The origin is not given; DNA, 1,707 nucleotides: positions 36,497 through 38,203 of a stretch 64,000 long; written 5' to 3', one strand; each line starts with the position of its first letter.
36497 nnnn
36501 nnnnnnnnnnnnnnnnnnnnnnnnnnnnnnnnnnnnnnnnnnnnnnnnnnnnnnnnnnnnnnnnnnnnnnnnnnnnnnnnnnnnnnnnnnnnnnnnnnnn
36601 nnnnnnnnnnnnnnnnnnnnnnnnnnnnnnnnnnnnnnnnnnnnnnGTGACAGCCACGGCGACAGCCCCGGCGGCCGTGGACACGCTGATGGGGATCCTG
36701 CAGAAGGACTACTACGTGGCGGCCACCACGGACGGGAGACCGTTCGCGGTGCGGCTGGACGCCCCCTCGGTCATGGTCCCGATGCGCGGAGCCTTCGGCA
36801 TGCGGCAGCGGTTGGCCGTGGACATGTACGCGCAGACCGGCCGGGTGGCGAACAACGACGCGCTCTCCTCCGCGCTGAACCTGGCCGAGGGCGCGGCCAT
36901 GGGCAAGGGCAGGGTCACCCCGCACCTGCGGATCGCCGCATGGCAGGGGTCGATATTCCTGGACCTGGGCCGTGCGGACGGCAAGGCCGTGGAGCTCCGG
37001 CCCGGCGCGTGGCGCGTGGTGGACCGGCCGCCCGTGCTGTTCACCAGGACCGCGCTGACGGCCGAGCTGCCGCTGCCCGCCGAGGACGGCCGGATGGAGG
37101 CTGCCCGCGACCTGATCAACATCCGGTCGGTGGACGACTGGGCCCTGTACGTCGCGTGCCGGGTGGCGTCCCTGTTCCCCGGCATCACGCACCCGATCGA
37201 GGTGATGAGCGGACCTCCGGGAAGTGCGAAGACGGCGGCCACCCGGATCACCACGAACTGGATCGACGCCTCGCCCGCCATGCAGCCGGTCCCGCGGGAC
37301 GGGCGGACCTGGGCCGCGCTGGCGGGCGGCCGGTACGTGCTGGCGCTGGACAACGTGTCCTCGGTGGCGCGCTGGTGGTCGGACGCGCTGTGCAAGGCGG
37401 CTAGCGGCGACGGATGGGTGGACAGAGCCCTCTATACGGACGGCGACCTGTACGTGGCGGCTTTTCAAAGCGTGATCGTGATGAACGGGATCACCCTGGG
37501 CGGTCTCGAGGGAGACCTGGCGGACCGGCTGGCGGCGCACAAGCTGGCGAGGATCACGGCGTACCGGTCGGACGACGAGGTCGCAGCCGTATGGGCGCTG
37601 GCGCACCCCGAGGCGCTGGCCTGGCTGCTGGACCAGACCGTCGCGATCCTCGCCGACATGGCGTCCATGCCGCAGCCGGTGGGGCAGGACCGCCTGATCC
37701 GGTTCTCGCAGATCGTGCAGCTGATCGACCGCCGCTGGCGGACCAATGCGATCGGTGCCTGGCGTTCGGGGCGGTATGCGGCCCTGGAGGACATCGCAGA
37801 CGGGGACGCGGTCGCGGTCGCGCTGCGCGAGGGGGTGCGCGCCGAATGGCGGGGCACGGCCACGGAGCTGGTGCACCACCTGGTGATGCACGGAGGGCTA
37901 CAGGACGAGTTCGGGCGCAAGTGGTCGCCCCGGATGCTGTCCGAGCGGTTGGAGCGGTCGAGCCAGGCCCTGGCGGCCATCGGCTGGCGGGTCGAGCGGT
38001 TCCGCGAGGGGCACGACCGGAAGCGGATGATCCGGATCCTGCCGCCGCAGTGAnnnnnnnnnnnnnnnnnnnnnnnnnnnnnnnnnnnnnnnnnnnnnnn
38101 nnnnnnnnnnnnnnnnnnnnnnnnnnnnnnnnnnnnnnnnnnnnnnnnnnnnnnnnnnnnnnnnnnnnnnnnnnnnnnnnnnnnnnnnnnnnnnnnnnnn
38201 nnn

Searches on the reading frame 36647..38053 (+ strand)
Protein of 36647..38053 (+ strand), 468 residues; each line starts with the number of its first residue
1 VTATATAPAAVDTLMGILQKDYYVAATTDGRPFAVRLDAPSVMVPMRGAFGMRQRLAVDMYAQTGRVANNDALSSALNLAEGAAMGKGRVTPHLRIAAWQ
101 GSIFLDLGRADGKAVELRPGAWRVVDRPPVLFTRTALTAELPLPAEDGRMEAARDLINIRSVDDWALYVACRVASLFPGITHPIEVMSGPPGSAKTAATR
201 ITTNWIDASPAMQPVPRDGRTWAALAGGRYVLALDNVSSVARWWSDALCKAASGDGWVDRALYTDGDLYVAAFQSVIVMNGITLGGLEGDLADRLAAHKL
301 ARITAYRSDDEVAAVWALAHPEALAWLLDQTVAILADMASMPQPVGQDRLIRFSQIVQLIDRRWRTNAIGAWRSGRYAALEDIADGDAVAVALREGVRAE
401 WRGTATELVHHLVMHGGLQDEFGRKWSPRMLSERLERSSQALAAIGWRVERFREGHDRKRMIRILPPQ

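Call 9: search_protein_families(library=pfam, proteins=[window:36647-38053:+], max_evalue=0.01)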
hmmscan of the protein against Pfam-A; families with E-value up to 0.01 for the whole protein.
window:36647-38053:+ (468 aa): 0 families

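Call 10: search_protein_families(library=phrogs, proteins=[window:36647-38053:+], max_evalue=0.01)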
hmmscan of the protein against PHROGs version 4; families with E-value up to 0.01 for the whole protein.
window:36647-38053:+ (468 aa): 0 families

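Call 13: search_dna_similar(query=window:36647-38053:+, collection=phages, mode=protein, max_rows=30)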
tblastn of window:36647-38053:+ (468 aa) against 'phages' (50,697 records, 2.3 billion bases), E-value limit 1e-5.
Records with a match: 2; places in all: 2; records where one place covers at least 80% of the query: 0.
Best place of each record, by identity: <60% 2.
By first word of the organism name: Microbacterium 2.
By host as written in the record: Microbacterium paraoxydans NWU1 2.
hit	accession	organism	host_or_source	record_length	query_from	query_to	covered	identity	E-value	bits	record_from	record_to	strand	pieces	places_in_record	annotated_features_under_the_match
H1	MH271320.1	Microbacterium phage Zeta1847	Microbacterium paraoxydans NWU1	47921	94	465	79%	30.8%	1e-30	131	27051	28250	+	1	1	37: DNA helicase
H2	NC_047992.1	Microbacterium phage Zeta1847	Microbacterium paraoxydans NWU1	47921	94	465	79%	30.8%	1e-30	131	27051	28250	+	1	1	37: DNA primase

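Call 15: find_related_loci(query=window:36647-38053:+, collection=viral_contigs, flank=6000)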
Query window:36647-38053:+ (468 aa) in viral_contigs; peptide patterns used: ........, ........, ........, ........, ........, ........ (x = any residue, [..] = any of these).
9 stretches matched a pattern; 4 encode a relative of the query (tblastn E <= 1e-3); 4 distinct loci.
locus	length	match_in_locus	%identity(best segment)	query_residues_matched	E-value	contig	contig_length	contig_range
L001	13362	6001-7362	81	14-468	0e+0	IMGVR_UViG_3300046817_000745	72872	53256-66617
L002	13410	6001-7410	76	1-467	0e+0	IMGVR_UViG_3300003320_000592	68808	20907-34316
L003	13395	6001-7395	74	2-467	0e+0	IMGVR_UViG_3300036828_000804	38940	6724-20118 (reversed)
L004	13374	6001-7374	75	9-467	0e+0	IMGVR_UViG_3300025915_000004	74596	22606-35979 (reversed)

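Call 27: find_related_loci(query=A1, collection=metagenome_contigs, flank=3500)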
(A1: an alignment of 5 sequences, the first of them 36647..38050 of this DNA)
Query A1 (468 aa) in metagenome_contigs; peptide patterns used: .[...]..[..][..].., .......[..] (x = any residue, [..] = any of these).
385 stretches matched a pattern; 3 encode a relative of the query (tblastn E <= 1e-3); 3 distinct loci.
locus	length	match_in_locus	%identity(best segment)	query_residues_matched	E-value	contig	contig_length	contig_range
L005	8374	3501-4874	88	11-468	0e+0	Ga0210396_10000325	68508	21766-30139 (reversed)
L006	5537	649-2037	76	6-468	0e+0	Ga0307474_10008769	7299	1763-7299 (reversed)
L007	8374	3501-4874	75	9-467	0e+0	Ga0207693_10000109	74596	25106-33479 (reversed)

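Call 28: find_related_loci(query=A1, collection=genome_contigs, flank=3500)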
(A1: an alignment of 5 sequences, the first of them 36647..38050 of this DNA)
Query A1 (468 aa) in genome_contigs; peptide patterns used: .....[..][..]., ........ (x = any residue, [..] = any of these).
32 stretches matched a pattern, but none encodes a relative of the query by tblastn (E <= 1e-3).

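Call 29: find_related_loci(query=A1, collection=viral_contigs, flank=3500)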
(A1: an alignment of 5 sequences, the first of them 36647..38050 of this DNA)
Query A1 (468 aa) in viral_contigs; peptide patterns used: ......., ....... (x = any residue, [..] = any of these).
48 stretches matched a pattern; 4 encode a relative of the query (tblastn E <= 1e-3); 4 distinct loci.
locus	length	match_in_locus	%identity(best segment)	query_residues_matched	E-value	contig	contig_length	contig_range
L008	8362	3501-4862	81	14-468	0e+0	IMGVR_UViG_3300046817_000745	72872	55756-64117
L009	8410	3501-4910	76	1-467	0e+0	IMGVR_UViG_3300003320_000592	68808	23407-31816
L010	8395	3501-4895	74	2-467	0e+0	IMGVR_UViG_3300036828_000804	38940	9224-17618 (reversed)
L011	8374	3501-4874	75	9-467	0e+0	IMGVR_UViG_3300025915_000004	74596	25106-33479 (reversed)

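Call 35: search_solved_structures(query=A1, max_evalue=1, show_alignments=1)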
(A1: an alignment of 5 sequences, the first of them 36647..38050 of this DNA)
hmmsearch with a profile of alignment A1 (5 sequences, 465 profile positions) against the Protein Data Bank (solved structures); distinct sequences matched with E-value up to 1: 8.
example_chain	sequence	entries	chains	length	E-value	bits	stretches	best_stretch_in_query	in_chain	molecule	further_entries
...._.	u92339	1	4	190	0.76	11.4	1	296-367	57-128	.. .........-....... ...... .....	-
1k2f_A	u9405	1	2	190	0.76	11.4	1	296-367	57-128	siah-1A protein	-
2an6_A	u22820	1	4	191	0.77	11.4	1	296-367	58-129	Ubiquitin ligase SIAH1A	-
2a25_A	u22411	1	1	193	0.78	11.4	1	296-367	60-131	Ubiquitin ligase SIAH1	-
4x3g_A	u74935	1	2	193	0.78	11.4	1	296-367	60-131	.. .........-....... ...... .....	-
8heo_A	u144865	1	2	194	0.79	11.4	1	296-367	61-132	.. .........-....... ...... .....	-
4c9z_A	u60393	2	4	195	0.8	11.3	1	296-367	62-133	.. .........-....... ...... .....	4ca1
4i7b_A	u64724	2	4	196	0.81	11.3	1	296-367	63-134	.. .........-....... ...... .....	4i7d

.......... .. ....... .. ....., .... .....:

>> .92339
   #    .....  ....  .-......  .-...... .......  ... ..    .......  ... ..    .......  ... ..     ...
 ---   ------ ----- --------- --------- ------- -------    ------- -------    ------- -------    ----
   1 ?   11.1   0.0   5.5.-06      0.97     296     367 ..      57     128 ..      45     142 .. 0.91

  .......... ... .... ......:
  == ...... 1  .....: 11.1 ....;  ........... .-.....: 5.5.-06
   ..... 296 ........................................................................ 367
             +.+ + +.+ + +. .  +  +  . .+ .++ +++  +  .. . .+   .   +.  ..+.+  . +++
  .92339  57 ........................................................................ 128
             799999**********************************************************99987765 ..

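Call 54: find_homologous_proteins(query=window:36647-38053:+, max_evalue=0.00001)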
Query window:36647-38053:+ (468 aa): 60 proteins with E <= 0.00001 among 8000 candidates.
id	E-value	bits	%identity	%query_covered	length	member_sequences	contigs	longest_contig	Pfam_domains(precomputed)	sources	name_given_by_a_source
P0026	0.0e+0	1020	100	98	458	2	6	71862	-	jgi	-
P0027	2.3e-273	925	88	98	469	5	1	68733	-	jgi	jgi:hypothetical protein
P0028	1.9e-255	866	82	100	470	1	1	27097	-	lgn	-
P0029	5.1e-253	858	81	100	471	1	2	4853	-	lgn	-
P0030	3.1e-250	849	79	100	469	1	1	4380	-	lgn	-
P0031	7.2e-249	844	81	97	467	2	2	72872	-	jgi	jgi:hypothetical protein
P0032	1.6e-242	823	77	100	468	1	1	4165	-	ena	-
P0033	1.1e-239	814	78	97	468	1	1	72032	-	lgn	-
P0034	1.0e-237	807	75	98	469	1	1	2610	-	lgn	-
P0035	3.2e-235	799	75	100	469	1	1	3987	-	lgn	-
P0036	2.3e-234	796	76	100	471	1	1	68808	-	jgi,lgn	-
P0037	5.7e-234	795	76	100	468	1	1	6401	-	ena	-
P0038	6.5e-234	795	76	99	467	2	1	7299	-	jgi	-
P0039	7.8e-234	794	75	100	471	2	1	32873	-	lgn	-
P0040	8.8e-233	791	75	97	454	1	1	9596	-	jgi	jgi:hypothetical protein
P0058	2.3e-153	529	53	99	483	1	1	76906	-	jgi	jgi:hypothetical protein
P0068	1.0e-135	471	49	100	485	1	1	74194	-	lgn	-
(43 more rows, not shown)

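Call 57: find_encoding_contigs(protein=P0058, flank=3000, max_places=1)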
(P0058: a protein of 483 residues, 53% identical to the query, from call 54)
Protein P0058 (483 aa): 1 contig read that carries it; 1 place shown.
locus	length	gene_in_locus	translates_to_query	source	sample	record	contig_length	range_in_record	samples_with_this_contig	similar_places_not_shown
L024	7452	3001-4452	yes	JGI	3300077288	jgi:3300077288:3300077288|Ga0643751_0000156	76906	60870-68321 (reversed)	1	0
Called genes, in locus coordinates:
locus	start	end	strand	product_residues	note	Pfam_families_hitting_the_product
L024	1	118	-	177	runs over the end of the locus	-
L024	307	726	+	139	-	PF19800:DUF6283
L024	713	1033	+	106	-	-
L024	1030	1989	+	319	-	PF09250:Prim-Pol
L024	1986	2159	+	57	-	-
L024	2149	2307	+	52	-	-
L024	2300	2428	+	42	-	-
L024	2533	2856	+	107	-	-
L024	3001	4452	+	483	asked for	-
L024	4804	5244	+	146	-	-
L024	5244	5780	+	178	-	-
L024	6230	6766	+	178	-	-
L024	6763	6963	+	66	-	PF11753:DUF3310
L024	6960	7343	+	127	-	-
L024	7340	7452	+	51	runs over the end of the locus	-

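Call 58: find_encoding_contigs(protein=P0068, flank=3000, max_places=1)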
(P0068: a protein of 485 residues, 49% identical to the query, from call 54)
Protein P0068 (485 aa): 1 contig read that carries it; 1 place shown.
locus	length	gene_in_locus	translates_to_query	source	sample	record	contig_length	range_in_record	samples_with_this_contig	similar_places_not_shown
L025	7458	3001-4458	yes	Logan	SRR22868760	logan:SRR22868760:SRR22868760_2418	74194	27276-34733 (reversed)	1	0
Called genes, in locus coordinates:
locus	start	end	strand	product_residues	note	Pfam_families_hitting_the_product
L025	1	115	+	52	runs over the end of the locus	-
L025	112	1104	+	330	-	PF09250:Prim-Pol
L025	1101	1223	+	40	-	-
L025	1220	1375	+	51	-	-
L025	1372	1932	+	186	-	-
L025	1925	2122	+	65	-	-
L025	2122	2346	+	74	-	-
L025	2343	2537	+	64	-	-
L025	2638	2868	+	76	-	-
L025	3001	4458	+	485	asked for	-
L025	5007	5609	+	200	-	-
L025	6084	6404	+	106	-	-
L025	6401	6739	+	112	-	-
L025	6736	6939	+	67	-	-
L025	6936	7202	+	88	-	-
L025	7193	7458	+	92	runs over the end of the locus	-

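Call 62: get_annotated_region(hit=H1, flank=3000)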
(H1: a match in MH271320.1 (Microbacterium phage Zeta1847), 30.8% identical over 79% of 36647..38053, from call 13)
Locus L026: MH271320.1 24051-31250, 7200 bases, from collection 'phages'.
description: Microbacterium phage Zeta1847, complete genome.
organism: Microbacterium phage Zeta1847 (NCBI taxid 2201444)
taxonomy: Viruses; Duplodnaviria; Heunggongvirae; Uroviricota; Caudoviricetes; Zetavirus; Zetavirus zeta1847
host: Microbacterium paraoxydans NWU1; source: soil; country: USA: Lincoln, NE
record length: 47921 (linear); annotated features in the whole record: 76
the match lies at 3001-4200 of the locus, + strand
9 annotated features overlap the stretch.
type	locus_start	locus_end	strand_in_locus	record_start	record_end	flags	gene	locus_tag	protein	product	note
CDS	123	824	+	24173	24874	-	33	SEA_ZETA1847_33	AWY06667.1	recombination directionality factor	-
CDS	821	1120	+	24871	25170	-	34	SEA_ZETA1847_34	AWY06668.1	hypothetical protein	-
CDS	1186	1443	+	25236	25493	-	35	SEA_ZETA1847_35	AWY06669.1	arsenate reductase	-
CDS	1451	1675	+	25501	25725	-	36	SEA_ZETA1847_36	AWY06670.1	hypothetical protein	-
CDS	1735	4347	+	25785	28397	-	37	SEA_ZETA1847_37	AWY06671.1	DNA helicase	-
CDS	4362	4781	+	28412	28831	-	38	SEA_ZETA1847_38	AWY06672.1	hypothetical protein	-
CDS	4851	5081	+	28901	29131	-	39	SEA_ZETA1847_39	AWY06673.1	hypothetical protein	-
CDS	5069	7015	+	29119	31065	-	40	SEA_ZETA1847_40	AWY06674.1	hypothetical protein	-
CDS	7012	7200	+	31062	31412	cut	41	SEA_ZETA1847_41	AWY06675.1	hypothetical protein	-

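Call 63: predict_structure(alignment_id=A2)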
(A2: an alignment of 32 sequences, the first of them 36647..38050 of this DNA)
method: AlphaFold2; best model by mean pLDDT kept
length: 468 residues; sequences in the alignment: 32
mean_pLDDT: 89.8   pTM: 0.86
mean pLDDT of the five models: 89.8, 89.6, 88.9, 88.4, 87.0
residues with pLDDT >= 90: 301; 70-90: 151; 50-70: 12; < 50: 4
segments of 3 or more residues with pLDDT < 50: 1-4
pLDDT, mean of each block of 10 residues (from residue 1): 61 92 93 93 88 92 90 93 92 95 95 96 96 93 94 87 96 95 93 89 92 89 91 90 89 85 72 92 72 89 80 91 97 95 83 95 96 90 87 92 95 92 87 87 90 87 92
secondary structure, 60 per line:
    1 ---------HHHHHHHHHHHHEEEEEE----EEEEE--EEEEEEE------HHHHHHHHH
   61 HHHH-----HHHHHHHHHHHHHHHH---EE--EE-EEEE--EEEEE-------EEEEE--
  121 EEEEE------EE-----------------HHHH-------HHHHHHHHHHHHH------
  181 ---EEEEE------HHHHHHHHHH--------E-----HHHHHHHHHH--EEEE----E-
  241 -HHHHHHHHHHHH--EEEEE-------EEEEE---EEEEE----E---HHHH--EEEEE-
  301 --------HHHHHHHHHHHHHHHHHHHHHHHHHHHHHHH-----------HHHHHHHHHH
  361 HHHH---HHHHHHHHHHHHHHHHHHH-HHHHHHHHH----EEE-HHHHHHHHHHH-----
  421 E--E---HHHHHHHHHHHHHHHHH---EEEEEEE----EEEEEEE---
elements in order: H10-21 E22-27 E32-36 E39-45 H52-64 H70-85 E96-99 E102-106 E114-118 E121-125 H151-154 H162-174 E184-188 H195-204 H219-228 E231-234 H242-253 E256-260 E268-272 E276-280 H289-292 E295-299 H309-339 H351-364 H368-386 H388-396 E401-403 H405-415 H428-444 E448-454 E459-465

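Call 66: fold_search(model_id=the predicted structure, library=pdb)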
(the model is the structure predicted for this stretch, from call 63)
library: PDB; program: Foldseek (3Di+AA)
matches with E <= 10: 1011; with E <= 0.001: 165
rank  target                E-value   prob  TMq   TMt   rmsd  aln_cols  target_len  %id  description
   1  8iqi_C                3.6e-10  1.00  0.51  0.29  12.0       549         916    9  Structure of Full-Length AsfvPrimPol in Complex-Form (released 2023-07-26)
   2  8iqi_A                5.4e-10  1.00  0.52  0.30  11.5       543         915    9  Structure of Full-Length AsfvPrimPol in Complex-Form (released 2023-07-26)
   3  8ww7_H                2.5e-09  1.00  0.53  0.31  11.7       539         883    9  Structure of AMPPNP-Form AsfvPrimPol Dodecamer (released 2025-04-30)
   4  9ivf_A                2.5e-09  1.00  0.51  0.39  11.8       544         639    9  Structure of Full-Length AsfvPrimPol with polyT DNA (released 2025-12-24)
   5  7ola_C                2.8e-09  1.00  0.53  0.57   7.6       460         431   10  Structure of Primase-Helicase in SaPI5 (released 2022-07-13)
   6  9ivf_C                3.1e-09  1.00  0.48  0.38  12.6       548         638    9  Structure of Full-Length AsfvPrimPol with polyT DNA (released 2025-12-24)
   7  9ivf_B                3.7e-09  1.00  0.51  0.39  11.9       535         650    9  Structure of Full-Length AsfvPrimPol with polyT DNA (released 2025-12-24)
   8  8wwa_F                4.6e-09  1.00  0.49  0.39  12.4       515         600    9  Structure of AMPPNP-Form AsfvPrimPol Hexamer (released 2025-04-30)
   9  8wwa_B                6.8e-09  1.00  0.47  0.39  12.7       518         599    8  Structure of AMPPNP-Form AsfvPrimPol Hexamer (released 2025-04-30)
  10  8wvz_D                7.2e-09  1.00  0.46  0.36  12.1       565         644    8  Structure of ADP-Form AsfvPrimPol Hexamer (released 2024-10-30)
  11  8wvz_E                7.6e-09  1.00  0.47  0.29  12.7       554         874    8  Structure of ADP-Form AsfvPrimPol Hexamer (released 2024-10-30)
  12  8ww7_B                8.0e-09  1.00  0.48  0.28  12.2       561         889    8  Structure of AMPPNP-Form AsfvPrimPol Dodecamer (released 2025-04-30)
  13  8wvz_A                8.5e-09  1.00  0.50  0.38  11.9       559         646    9  Structure of ADP-Form AsfvPrimPol Hexamer (released 2024-10-30)
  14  7ola_D                1.0e-08  1.00  0.46  0.56   8.3       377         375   10  Structure of Primase-Helicase in SaPI5 (released 2022-07-13)
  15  8ww7_F                1.0e-08  1.00  0.46  0.27  13.1       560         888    8  Structure of AMPPNP-Form AsfvPrimPol Dodecamer (released 2025-04-30)
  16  8iqi_B                1.2e-08  1.00  0.52  0.30  11.6       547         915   10  Structure of Full-Length AsfvPrimPol in Complex-Form (released 2023-07-26)
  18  6k9c_B                1.6e-08  1.00  0.43  0.47  10.2       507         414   10  The apo structure of NrS-1 C terminal region (305-718) (released 2020-04-08)
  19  7ola_A                1.8e-08  1.00  0.52  0.54   8.0       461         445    9  Structure of Primase-Helicase in SaPI5 (released 2022-07-13)
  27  8iqi_F                4.5e-08  1.00  0.51  0.30  11.2       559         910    8  Structure of Full-Length AsfvPrimPol in Complex-Form (released 2023-07-26)
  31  7ola_B                6.9e-08  1.00  0.51  0.53   7.8       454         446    8  Structure of Primase-Helicase in SaPI5 (released 2022-07-13)
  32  7pds_A                6.9e-08  1.00  0.38  0.39  14.1       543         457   12  The structure of PriRep1 with dsDNA (released 2022-07-13)
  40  7ola_E                1.3e-07  1.00  0.39  0.50   7.3       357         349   11  Structure of Primase-Helicase in SaPI5 (released 2022-07-13)
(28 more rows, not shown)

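Call 76: search_protein_families(library=phrogs, proteins=[L024:4804-5244:+, L025:5007-5609:+], max_evalue=0.01)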
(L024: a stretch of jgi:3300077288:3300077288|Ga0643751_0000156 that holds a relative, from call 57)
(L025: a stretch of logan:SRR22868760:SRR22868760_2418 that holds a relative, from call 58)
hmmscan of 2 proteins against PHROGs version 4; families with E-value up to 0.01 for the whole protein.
L024:4804-5244:+ (146 aa): 0 families

L025:5007-5609:+ (200 aa): 0 families

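Call 103: find_related_loci(query=A2, collection=viral_contigs, flank=2500)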
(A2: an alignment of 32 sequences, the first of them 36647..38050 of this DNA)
Query A2 (468 aa) in viral_contigs; peptide patterns used: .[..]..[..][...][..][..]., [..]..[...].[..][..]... (x = any residue, [..] = any of these).
98 stretches matched a pattern; 25 encode a relative of the query (tblastn E <= 1e-3); 25 distinct loci.
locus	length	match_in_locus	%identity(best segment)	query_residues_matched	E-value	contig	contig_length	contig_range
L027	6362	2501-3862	81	14-468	0e+0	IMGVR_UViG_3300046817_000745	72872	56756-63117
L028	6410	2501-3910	76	1-467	0e+0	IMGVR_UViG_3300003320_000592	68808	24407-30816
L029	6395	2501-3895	74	2-467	0e+0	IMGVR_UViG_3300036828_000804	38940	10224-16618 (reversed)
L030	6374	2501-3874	75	9-467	0e+0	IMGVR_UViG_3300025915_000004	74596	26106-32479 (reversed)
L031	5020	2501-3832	38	9-452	3e-74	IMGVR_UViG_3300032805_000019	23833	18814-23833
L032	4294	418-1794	35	8-461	2e-68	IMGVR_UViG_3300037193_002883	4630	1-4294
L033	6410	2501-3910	34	8-466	6e-64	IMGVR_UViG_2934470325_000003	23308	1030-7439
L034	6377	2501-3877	33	8-461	7e-61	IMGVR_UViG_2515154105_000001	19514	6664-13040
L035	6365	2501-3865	32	3-453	2e-56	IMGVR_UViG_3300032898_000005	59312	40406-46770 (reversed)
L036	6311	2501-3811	34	14-449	1e-57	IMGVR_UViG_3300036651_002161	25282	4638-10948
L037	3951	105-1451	33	27-464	5e-50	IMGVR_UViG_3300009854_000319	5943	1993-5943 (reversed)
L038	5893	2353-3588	33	61-464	3e-47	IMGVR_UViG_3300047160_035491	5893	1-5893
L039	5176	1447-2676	31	61-464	3e-40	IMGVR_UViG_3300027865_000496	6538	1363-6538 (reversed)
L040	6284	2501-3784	28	43-466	2e-38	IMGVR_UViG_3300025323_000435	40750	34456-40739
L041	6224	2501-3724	29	65-464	1e-34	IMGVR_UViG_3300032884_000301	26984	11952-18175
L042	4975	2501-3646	30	94-464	2e-34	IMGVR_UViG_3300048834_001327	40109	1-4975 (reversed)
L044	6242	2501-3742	30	69-464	1e-32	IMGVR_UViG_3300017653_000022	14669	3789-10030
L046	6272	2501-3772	30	49-449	2e-30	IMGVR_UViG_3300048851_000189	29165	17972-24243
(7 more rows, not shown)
